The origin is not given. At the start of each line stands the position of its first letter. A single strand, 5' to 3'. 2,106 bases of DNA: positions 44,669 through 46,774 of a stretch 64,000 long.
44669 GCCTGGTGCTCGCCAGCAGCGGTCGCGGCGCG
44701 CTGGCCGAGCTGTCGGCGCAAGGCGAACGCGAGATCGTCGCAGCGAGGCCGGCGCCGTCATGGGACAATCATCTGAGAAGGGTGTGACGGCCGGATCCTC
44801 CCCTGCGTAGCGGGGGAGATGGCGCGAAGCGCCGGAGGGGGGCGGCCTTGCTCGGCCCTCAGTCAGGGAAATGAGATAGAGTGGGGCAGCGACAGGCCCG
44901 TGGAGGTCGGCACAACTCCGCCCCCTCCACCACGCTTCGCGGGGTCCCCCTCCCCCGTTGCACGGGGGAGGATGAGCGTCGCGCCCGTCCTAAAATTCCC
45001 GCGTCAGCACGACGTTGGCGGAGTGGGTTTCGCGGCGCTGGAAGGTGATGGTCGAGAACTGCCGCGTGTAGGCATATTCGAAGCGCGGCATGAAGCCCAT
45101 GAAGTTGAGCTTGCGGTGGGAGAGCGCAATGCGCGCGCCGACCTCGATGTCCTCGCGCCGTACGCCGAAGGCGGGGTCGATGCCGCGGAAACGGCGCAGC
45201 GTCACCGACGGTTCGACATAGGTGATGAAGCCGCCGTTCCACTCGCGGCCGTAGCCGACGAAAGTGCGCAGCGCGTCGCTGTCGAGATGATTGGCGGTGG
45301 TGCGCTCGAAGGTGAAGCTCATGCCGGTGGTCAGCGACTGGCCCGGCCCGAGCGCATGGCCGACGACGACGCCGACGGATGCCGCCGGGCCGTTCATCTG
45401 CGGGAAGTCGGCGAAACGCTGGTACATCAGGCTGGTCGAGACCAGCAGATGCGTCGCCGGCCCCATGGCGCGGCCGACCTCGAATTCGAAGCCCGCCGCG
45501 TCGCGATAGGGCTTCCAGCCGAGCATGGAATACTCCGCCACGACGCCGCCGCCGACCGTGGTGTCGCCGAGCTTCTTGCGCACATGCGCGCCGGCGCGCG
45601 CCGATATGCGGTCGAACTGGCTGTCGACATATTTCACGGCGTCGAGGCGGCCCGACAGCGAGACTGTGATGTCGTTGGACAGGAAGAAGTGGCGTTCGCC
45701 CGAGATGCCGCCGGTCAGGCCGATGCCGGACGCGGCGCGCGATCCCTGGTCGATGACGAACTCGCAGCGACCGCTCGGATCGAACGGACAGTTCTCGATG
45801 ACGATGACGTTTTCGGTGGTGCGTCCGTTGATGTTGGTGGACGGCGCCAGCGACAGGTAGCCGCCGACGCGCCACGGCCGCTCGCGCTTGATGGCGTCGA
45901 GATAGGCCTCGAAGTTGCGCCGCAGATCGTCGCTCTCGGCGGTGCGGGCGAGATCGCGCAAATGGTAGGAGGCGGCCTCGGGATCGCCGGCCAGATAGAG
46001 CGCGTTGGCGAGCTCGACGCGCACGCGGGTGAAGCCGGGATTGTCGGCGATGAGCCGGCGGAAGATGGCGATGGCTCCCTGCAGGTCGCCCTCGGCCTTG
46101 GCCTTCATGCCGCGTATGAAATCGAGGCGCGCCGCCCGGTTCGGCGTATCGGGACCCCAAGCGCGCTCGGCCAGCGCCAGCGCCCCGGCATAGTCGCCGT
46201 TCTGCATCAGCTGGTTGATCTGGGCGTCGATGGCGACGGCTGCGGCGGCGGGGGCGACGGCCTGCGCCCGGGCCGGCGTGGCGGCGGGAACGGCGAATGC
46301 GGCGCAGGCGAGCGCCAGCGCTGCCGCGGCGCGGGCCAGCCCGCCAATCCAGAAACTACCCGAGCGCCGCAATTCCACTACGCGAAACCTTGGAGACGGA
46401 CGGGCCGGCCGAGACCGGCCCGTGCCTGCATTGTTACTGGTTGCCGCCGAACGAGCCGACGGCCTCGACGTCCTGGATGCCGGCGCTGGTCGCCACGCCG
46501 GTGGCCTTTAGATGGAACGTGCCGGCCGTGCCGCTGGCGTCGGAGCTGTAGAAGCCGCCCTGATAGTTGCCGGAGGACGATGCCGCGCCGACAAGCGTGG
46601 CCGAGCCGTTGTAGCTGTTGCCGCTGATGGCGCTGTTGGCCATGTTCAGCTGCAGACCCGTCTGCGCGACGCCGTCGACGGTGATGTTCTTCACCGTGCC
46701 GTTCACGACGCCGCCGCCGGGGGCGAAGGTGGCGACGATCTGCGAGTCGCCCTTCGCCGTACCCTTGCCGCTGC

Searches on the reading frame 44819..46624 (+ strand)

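Call 31: search_protein_families(library=padloc, proteins=[L086:4479-5144:-, L086:5363-6922:+, L086:7314-7658:+], max_evalue=0.01)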
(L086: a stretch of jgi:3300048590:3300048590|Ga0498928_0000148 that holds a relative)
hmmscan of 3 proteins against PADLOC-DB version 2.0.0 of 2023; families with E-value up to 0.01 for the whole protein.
L086:4479-5144:- (222 aa): 0 families

L086:5363-6922:+ (520 aa): 2 families
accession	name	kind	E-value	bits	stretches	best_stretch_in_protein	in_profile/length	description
PDLC04140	mad8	-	3.8e-06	24.6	1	49-256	26-205/314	mads_8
PDLC04897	PDC-S06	-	0.0028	14.3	1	48-75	21-48/727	-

L086:7314-7658:+ (115 aa): 0 families

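Call 32: search_protein_families(library=pfam, proteins=[L086:4479-5144:-, L086:5363-6922:+, L086:7314-7658:+], max_evalue=0.01)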
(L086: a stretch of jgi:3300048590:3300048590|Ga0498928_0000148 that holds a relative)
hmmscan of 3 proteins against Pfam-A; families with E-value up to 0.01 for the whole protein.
L086:4479-5144:- (222 aa): 0 families

L086:5363-6922:+ (520 aa): 6 families
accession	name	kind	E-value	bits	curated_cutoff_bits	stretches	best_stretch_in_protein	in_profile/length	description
PF24389.1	ORC-CDC6-like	-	1.3e-06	27.9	27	1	28-67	11-49/571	ORC-CDC6-like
PF01637.24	ATPase_2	-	0.00017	21.9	33.2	1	47-90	17-61/225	ATPase domain predominantly from Archaea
PF13401.12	AAA_22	-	0.00026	21.8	27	1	48-105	3-58/130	AAA domain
PF13191.12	AAA_16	-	0.00086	20.3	32.6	0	48-89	22-63/167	AAA ATPase domain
PF07693.20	KAP_NTPase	-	0.0026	17.5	20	1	60-111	30-84/293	KAP family P-loop domain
PF13173.12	AAA_14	-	0.0033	17.9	27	0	53-91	5-42/129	AAA domain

L086:7314-7658:+ (115 aa): 0 families
